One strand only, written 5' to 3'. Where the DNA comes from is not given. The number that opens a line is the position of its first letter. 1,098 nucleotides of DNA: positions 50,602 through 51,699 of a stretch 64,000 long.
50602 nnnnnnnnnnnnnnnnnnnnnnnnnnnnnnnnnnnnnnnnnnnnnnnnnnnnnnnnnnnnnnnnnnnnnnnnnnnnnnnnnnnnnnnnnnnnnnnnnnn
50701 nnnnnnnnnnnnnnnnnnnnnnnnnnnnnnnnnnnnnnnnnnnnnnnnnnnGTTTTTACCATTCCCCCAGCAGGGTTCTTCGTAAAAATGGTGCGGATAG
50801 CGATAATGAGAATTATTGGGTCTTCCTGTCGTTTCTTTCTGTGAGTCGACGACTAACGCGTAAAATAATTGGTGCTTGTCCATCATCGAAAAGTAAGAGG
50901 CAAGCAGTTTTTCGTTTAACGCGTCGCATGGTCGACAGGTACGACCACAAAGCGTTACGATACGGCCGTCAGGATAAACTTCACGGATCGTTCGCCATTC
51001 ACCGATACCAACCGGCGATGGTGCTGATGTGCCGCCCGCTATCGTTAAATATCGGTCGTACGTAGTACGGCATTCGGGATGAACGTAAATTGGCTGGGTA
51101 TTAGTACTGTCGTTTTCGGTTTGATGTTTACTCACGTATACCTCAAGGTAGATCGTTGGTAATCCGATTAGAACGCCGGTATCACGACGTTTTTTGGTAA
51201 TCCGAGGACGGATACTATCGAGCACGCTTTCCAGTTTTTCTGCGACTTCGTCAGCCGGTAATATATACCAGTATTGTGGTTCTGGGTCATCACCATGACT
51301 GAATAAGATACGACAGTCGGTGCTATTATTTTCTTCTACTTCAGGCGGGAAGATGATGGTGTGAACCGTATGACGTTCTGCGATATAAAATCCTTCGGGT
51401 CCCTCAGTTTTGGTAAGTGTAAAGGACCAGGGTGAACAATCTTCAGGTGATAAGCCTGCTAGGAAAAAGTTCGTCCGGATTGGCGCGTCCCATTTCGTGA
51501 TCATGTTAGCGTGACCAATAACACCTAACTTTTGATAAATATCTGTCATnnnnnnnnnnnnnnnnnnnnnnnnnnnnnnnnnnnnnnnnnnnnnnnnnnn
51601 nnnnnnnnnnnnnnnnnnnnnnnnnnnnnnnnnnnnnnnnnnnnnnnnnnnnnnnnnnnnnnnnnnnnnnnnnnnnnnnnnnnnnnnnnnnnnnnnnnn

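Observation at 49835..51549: Tandem paralog pair (family B) with conserved Cys/His-containing core, behind promoter copy D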

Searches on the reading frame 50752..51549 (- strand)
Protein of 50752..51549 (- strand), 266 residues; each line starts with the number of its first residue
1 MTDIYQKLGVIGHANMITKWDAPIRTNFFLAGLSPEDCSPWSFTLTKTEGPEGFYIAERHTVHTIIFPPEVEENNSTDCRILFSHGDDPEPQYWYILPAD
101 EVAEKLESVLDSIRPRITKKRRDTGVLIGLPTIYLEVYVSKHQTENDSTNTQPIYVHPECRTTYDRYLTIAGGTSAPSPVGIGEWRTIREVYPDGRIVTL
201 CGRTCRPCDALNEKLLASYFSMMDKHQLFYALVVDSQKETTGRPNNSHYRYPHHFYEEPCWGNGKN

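Call 6: search_dna_similar(query=window:50752-51549:-, collection=phages, mode=protein, max_evalue=0.001, max_rows=40)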
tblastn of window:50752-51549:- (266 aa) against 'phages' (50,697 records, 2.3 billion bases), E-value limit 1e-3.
No match.

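Call 8: search_protein_families(library=pfam, proteins=[window:50752-51549:-], max_evalue=0.1)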
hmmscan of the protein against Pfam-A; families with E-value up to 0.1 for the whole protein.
window:50752-51549:- (266 aa): 0 families

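Call 9: search_protein_families(library=phrogs, proteins=[window:50752-51549:-], max_evalue=0.1)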
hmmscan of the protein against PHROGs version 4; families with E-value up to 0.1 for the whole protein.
window:50752-51549:- (266 aa): 0 families

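Call 11: search_protein_families(library=padloc, proteins=[window:50752-51549:-], max_evalue=0.1)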
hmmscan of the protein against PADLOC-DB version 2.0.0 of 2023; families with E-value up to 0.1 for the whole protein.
window:50752-51549:- (266 aa): 0 families

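Call 12: search_protein_families(library=ncbifam, proteins=[window:50752-51549:-], max_evalue=0.1)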
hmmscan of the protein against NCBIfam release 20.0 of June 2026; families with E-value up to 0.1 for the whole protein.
window:50752-51549:- (266 aa): 0 families

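Call 15: find_homologous_proteins(query=window:50752-51549:-, max_evalue=0.01)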
Query window:50752-51549:- (266 aa): 19 proteins with E <= 0.01 among 478 candidates.
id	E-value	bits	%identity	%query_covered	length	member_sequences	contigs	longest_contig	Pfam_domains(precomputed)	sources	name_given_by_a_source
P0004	3.2e-174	596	94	100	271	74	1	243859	-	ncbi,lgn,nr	ncbi:hypothetical protein CC614_09100 [Salmonella enterica subsp. enterica serovar Newport]|nr:hypot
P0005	2.0e-165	567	89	100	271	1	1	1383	-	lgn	-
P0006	4.4e-154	530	85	100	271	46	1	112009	-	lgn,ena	-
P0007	4.4e-149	513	85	97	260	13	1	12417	-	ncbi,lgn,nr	ncbi:hypothetical protein EJO52_23955 [Salmonella enterica subsp. enterica serovar Enteritidis]|nr:h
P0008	8.3e-146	503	80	100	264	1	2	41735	-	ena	-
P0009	3.4e-135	468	79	97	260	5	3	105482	-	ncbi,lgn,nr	ncbi:hypothetical protein F0C55_06895 [Escherichia coli]|nr:hypothetical protein [Escherichia coli]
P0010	2.4e-134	465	78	97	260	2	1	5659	-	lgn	-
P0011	2.5e-134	465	78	97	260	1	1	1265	-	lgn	-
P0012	2.6e-134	465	78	97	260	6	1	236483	-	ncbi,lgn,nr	ncbi:hypothetical protein ZP71_001102 [Salmonella enterica subsp. enterica]|nr:hypothetical protein 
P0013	2.2e-133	462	76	97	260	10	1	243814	-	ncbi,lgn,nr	ncbi:hypothetical protein LRN42_000011 [Shigella sonnei]|nr:hypothetical protein [Shigella sonnei]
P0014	1.7e-93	331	59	100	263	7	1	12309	-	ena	-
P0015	6.5e-92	326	57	100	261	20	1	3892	-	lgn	-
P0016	1.6e-78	282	52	100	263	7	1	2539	-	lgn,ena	-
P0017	5.9e-73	264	48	97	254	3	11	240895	-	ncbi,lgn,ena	-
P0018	1.6e-67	246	48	97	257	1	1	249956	-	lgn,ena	-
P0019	3.7e-67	245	49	97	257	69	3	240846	-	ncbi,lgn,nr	ncbi:TPA: hypothetical protein NV901_002009 [Escherichia coli]|nr:hypothetical protein [Escherichia 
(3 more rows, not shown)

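Call 36: predict_structure(alignment_id=A4)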
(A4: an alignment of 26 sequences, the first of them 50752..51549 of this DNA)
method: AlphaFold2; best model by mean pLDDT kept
length: 266 residues; sequences in the alignment: 26
mean_pLDDT: 67.0   pTM: 0.49
mean pLDDT of the five models: 67.0, 66.3, 65.9, 64.0, 41.3
residues with pLDDT >= 90: 12; 70-90: 132; 50-70: 64; < 50: 58
segments of 3 or more residues with pLDDT < 50: 31-38, 143-161, 239-266
pLDDT, mean of each block of 10 residues (from residue 1): 88 87 71 48 74 74 89 71 70 83 87 68 83 82 46 36 69 75 76 70 70 54 63 66 33 28 34
secondary structure, 60 per line:
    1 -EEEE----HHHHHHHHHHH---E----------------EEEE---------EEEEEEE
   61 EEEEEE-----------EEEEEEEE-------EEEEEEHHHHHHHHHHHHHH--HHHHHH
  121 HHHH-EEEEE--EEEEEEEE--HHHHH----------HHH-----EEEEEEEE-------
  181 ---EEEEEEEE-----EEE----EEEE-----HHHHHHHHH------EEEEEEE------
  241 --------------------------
elements in order: E2-5 H10-20 E41-44 E54-66 E78-85 E93-98 H99-112 H115-124 E126-130 E133-140 H143-147 E166-173 E184-191 E197-199 E204-207 H213-221 E228-234

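Call 45: find_encoding_contigs(protein=P0004, flank=5000, max_places=3)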
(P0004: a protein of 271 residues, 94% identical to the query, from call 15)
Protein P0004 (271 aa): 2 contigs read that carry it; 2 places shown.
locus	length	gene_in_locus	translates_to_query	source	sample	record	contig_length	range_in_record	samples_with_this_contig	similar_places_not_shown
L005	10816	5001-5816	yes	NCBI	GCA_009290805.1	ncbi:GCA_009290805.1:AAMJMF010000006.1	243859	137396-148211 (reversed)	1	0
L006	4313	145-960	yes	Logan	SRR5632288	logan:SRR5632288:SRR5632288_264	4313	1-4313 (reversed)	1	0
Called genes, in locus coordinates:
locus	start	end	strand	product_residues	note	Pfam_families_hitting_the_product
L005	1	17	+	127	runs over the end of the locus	-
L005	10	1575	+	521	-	-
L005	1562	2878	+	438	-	PF24214:Phage_H_T_join_2, PF24215:H_T_assoc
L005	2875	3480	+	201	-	-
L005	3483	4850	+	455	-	-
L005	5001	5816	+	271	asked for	-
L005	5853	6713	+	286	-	-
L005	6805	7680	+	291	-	-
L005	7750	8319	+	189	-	-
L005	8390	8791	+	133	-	-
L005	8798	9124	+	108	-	-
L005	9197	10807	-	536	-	PF20307:divDNAB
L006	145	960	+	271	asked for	-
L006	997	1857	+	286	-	-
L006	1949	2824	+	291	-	-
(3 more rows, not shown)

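Call 46: find_encoding_contigs(protein=P0013, flank=5000, max_places=3)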
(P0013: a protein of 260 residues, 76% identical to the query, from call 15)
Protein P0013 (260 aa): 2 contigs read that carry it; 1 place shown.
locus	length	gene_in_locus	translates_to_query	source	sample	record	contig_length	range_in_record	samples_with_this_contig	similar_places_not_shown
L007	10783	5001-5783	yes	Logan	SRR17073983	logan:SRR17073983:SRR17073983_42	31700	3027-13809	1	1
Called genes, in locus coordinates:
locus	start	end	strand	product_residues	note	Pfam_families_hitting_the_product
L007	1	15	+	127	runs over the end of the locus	-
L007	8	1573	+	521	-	-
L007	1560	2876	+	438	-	PF24214:Phage_H_T_join_2, PF24215:H_T_assoc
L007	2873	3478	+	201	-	-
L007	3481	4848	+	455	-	-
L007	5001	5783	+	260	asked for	-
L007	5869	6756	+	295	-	-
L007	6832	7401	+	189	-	-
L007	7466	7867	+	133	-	-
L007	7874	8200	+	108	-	-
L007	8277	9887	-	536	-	PF20307:divDNAB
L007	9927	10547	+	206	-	-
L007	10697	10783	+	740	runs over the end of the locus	PF25620:PhiKZ_MCP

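Call 47: find_encoding_contigs(protein=P0017, flank=5000, max_places=3)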
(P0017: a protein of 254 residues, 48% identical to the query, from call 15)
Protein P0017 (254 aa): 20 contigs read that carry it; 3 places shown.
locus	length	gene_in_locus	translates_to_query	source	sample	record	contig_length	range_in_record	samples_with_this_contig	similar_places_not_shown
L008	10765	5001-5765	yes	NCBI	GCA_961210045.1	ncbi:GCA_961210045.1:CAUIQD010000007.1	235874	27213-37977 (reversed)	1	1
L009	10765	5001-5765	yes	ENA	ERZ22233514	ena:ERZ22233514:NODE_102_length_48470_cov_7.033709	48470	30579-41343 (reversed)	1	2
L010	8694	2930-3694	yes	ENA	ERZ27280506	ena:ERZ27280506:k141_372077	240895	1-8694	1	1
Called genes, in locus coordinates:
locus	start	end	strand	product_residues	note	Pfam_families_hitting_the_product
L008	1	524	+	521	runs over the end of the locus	-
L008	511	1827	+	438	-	PF24214:Phage_H_T_join_2, PF24215:H_T_assoc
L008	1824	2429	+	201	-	-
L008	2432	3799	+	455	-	-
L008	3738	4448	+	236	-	-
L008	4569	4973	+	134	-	-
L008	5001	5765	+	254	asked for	-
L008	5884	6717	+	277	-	-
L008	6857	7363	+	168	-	-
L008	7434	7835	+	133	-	-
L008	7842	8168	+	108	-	-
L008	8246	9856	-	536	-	PF20307:divDNAB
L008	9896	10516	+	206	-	-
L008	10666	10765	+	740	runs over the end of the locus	PF25620:PhiKZ_MCP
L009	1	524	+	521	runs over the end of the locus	-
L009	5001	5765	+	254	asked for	-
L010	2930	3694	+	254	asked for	-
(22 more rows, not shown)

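Call 48: find_encoding_contigs(protein=P0019, flank=5000, max_places=3)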
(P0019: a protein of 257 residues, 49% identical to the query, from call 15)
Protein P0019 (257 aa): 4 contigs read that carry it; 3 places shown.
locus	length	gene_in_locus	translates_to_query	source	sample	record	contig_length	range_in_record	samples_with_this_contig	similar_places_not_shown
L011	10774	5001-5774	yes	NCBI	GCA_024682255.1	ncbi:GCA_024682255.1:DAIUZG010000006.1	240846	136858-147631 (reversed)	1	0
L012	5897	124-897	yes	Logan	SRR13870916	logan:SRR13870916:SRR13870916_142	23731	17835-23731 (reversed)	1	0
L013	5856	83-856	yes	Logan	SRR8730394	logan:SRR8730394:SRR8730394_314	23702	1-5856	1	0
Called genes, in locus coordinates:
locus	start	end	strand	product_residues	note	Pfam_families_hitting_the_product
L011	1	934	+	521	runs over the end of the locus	-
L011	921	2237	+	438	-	PF24214:Phage_H_T_join_2, PF24215:H_T_assoc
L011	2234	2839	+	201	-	-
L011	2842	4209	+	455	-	-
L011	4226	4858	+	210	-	-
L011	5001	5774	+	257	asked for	-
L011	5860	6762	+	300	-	-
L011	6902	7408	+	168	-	-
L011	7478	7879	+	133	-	-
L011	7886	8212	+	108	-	-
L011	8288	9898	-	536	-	PF20307:divDNAB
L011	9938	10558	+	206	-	-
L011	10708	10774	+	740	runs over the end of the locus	PF25620:PhiKZ_MCP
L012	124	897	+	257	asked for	-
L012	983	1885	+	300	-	-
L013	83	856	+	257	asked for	-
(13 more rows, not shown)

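Call 50: fold_search(model_id=the predicted structure, library=viral)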
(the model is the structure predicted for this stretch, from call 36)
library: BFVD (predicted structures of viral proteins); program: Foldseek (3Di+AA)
matches with E <= 10: 432; with E <= 0.001: 0
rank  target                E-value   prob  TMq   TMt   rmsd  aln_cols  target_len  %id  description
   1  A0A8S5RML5            1.7e-01  0.91  0.17  0.10   3.6        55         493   18  Reverse transcriptase domain-containing protein [virus sp. ctJpG3]
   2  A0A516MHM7            1.8e-01  0.15  0.15  0.17  20.5       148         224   13  (no name in the UniProt tables at hand)
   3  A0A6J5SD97            2.2e-01  0.04  0.09  0.05  41.8       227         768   11  Collagen triple helix repeat [uncultured Caudovirales phage]
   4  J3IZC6                2.6e-01  0.03  0.10  0.10  17.2       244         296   11  (no name in the UniProt tables at hand)
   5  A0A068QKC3            2.7e-01  0.21  0.17  0.27  12.0       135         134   13  Uncharacterized protein [Armadillidium vulgare iridescent virus]
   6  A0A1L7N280            3.0e-01  0.09  0.14  0.18  17.5       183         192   14  Uncharacterized protein [Ralstonia phage RP31]
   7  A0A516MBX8            4.2e-01  0.08  0.16  0.19  21.1       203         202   10  (no name in the UniProt tables at hand)
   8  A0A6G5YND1            4.2e-01  0.03  0.09  0.10  22.1       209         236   13  (no name in the UniProt tables at hand)
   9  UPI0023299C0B         4.5e-01  0.35  0.16  0.46   7.9        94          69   11  (no name look-up for this kind of identifier)
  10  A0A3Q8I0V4            4.5e-01  0.16  0.14  0.24   8.0        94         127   19  (no name in the UniProt tables at hand)
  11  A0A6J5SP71            4.5e-01  0.06  0.12  0.10  19.6       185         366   12  Uncharacterized protein [uncultured Caudovirales phage]
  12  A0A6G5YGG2            4.7e-01  0.05  0.10  0.16  15.0       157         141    8  (no name in the UniProt tables at hand)
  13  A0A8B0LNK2            5.0e-01  0.28  0.21  0.38  10.2       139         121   10  Uncharacterized protein [uncultured archaeal virus]
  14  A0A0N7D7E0            5.3e-01  0.02  0.09  0.12  18.4       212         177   10  (no name in the UniProt tables at hand)
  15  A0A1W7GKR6            6.3e-01  0.08  0.15  0.13  18.5       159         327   10  Uncharacterized protein [Tenacibaculum phage pT24]
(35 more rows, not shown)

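Call 58: search_solved_structures(query=A4, max_evalue=10)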
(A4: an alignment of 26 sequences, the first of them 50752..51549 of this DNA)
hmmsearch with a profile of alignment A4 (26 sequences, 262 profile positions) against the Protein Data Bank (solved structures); distinct sequences matched with E-value up to 10: 0.

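Call 63: fold_search(model_id=the predicted structure, library=pdb)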
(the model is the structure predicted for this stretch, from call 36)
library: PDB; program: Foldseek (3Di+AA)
matches with E <= 10: 296; with E <= 0.001: 0
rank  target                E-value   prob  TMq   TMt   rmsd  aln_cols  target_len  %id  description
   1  1h9m_A                1.6e-01  0.60  0.18  0.29   5.4       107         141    9  Two crystal structures of the cytoplasmic molybdate-binding protein ModG suggest a novel cooperative binding mechanism (released 2001-05-11)
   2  6amq_C                2.3e-01  0.03  0.10  0.08  18.6       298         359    8  Crystal structure of the DNA polymerase III subunit beta from Enterobacter cloacae (released 2017-11-01)
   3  1h9s_A                2.9e-01  0.51  0.18  0.30   5.3       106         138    8  Molybdate bound complex of Dimop domain of ModE from E.coli (released 2001-06-19)
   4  6amq_A                2.9e-01  0.03  0.10  0.09  18.5       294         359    8  Crystal structure of the DNA polymerase III subunit beta from Enterobacter cloacae (released 2017-11-01)
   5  1o7l_D                3.3e-01  0.38  0.17  0.18   6.7       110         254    8  Molybdate-activated form of ModE from Escherichia coli (released 2003-02-20)
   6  8g5z_5A               3.5e-01  0.09  0.13  0.21  13.9       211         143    7  mRNA decoding in human is kinetically and structurally distinct from bacteria (GA state) (released 2023-04-19)
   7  4k3o_B                3.7e-01  0.02  0.10  0.08  18.7       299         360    8  E. coli sliding clamp in complex with AcQADLF (released 2013-05-01)
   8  3q4k_A                3.9e-01  0.02  0.10  0.08  18.8       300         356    9  Structure of a small peptide ligand bound to E.coli DNA sliding clamp (released 2011-12-28)
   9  1b9n_A                4.1e-01  0.35  0.17  0.17   6.6       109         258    8  REGULATOR FROM ESCHERICHIA COLI (released 2000-03-15)
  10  4xr7_G                4.1e-01  0.04  0.11  0.05  19.4       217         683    9  Structure of the Saccharomyces cerevisiae PAN2-PAN3 core complex (released 2015-01-28)
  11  6amq_D                4.1e-01  0.02  0.10  0.08  18.8       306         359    8  Crystal structure of the DNA polymerase III subunit beta from Enterobacter cloacae (released 2017-11-01)
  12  1b9n_B                4.6e-01  0.47  0.17  0.19   5.1       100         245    9  REGULATOR FROM ESCHERICHIA COLI (released 2000-03-15)
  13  9bed_A                4.8e-01  0.23  0.14  0.40   8.6       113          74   12  Tungstate binding protein (Tungbindin) from Eubacterium limosum with eight molybdates bound (released 2024-09-04)
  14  9beb_E                5.1e-01  0.28  0.13  0.42   7.0        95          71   10  Tungstate binding protein (Tungbindin) from Eubacterium limosum with eight Tungstates bound (released 2024-09-04)
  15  9beb_A                5.4e-01  0.28  0.13  0.42   7.0        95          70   10  Tungstate binding protein (Tungbindin) from Eubacterium limosum with eight Tungstates bound (released 2024-09-04)
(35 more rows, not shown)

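Call 66: search_dna_similar(query=window:50752-51549:-, collection=plasmids, mode=protein, max_evalue=0.001)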
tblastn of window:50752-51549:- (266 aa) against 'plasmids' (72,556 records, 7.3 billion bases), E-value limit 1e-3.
No match.

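Call 85: search_protein_families(library=pfam, alignment_id=A4, max_evalue=1)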
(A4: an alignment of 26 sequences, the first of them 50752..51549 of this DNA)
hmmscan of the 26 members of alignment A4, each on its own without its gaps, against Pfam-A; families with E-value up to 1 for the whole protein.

A. member 1, window:50752-51549:- (266 aa): 0 families

B. families by the number of members that match (of 26 scanned): 6 families
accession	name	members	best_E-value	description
PF21057.2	Hikeshi-like_C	3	0.044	Hikeshi-like, C-terminal domain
PF12402.13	nlz1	2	0.3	NocA-like zinc-finger protein 1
PF10740.15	DUF2529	1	0.062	Domain of unknown function (DUF2529)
PF08014.17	MATCAP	1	0.19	Microtubule-associated tyrosine carboxypeptidase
PF24767.1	UBA_At5g58720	1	0.26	At5g58720 UBA-like domain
PF03069.20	FmdA_AmdA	1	0.27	Acetamidase/Formamidase family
